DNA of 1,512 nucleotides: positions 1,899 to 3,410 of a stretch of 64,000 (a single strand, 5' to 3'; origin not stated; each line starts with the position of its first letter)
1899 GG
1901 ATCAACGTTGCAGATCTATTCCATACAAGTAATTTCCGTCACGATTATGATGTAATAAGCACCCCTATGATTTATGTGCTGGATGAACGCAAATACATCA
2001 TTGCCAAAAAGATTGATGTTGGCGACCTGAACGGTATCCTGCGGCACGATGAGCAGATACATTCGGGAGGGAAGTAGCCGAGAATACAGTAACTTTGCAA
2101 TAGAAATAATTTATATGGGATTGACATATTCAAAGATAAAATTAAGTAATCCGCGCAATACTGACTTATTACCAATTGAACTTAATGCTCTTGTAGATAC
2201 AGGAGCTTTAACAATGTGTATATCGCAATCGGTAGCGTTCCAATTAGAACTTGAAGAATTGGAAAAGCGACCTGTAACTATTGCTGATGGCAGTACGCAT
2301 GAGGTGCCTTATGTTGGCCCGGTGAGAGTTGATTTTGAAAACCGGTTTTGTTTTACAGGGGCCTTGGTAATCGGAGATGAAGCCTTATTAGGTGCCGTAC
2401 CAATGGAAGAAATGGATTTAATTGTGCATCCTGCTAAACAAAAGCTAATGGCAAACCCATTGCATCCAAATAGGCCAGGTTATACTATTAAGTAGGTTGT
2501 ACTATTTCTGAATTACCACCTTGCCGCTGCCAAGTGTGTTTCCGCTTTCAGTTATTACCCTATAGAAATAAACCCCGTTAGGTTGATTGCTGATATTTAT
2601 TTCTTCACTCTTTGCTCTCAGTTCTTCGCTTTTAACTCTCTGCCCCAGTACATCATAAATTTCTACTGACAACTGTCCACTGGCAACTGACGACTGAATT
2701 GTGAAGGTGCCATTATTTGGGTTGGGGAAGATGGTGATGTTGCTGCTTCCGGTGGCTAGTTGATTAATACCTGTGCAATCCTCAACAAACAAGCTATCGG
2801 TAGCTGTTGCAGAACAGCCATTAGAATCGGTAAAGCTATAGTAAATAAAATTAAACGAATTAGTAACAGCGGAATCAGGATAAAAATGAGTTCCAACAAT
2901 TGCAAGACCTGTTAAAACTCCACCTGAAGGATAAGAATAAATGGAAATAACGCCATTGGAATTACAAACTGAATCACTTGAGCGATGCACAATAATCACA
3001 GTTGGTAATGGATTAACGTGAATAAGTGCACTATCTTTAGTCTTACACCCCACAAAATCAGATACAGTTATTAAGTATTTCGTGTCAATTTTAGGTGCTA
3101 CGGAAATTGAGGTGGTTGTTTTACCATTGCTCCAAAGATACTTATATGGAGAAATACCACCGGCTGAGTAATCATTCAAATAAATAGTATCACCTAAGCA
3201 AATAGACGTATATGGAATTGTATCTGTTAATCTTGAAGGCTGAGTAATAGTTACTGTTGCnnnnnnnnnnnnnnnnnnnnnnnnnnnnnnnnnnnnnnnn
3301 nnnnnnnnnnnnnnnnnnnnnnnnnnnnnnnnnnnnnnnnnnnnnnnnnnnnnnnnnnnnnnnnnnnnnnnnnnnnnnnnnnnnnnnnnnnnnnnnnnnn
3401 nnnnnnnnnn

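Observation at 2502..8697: Two adjacent paralogous giant T9SS cargo proteins with swapped N-terminal propellers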

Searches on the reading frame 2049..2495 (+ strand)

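Call 3: search_protein_families(library=pfam, proteins=[window:2049-2495:+], max_evalue=0.01)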
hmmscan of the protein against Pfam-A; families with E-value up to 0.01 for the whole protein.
window:2049-2495:+ (148 aa): 3 families
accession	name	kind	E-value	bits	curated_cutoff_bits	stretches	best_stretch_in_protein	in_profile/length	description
PF13975.11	gag-asp_proteas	-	8.6e-06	26.7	28.2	1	45-87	10-54/92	gag-polyprotein putative aspartyl protease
PF13650.11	Asp_protease_2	-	8.4e-05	23.6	24.3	1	45-87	10-55/90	Aspartyl protease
PF02160.20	Peptidase_A3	-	0.0037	17.2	21.3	1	39-86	15-63/208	Cauliflower mosaic virus peptidase (A3)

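Call 4: search_protein_families(library=ncbifam, proteins=[window:2049-2495:+], max_evalue=0.01)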
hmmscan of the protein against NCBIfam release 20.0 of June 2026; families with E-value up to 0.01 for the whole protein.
window:2049-2495:+ (148 aa): 1 family
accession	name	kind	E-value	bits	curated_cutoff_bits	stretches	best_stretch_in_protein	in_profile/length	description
TIGR03698.1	clan_AA_DTGF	subfamily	2.4e-19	69.6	57.35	1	29-133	3-107/107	clan AA aspartic protease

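Call 51: search_protein_families(library=phrogs, proteins=[window:2049-2495:+], max_evalue=0.01)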
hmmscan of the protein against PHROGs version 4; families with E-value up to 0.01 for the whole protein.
window:2049-2495:+ (148 aa): 0 families

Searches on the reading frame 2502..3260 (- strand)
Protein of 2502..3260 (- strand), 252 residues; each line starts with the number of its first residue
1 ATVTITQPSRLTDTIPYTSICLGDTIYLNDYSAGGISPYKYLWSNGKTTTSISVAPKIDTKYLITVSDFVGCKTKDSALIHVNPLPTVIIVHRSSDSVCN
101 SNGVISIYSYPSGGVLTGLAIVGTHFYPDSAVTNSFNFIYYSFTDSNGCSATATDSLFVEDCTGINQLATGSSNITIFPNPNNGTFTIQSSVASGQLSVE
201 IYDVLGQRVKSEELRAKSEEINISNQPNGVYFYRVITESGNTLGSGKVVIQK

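Call 16: search_protein_families(library=pfam, proteins=[window:2502-3260:-], max_evalue=10)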
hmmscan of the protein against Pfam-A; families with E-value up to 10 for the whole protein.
window:2502-3260:- (252 aa): 5 families
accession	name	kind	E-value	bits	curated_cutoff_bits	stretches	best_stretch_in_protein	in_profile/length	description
PF18962.6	Por_Secre_tail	-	1.6e-15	57.6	27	1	177-249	1-74/75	Secretion system C-terminal sorting domain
PF13585.12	CHU_C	-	0.0019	18.7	27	1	181-237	13-72/86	CHU_C Type IX secretion signal domain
PF13860.13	FlgD_ig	-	0.0055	17.1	27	1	182-220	10-51/79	FlgD Ig-like domain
PF13573.12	SprB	-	0.059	13.5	28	1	34-48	23-37/37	SprB repeat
PF13517.12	FG-GAP_3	-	0.58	11.2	26.9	1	169-196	12-39/61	FG-GAP-like repeat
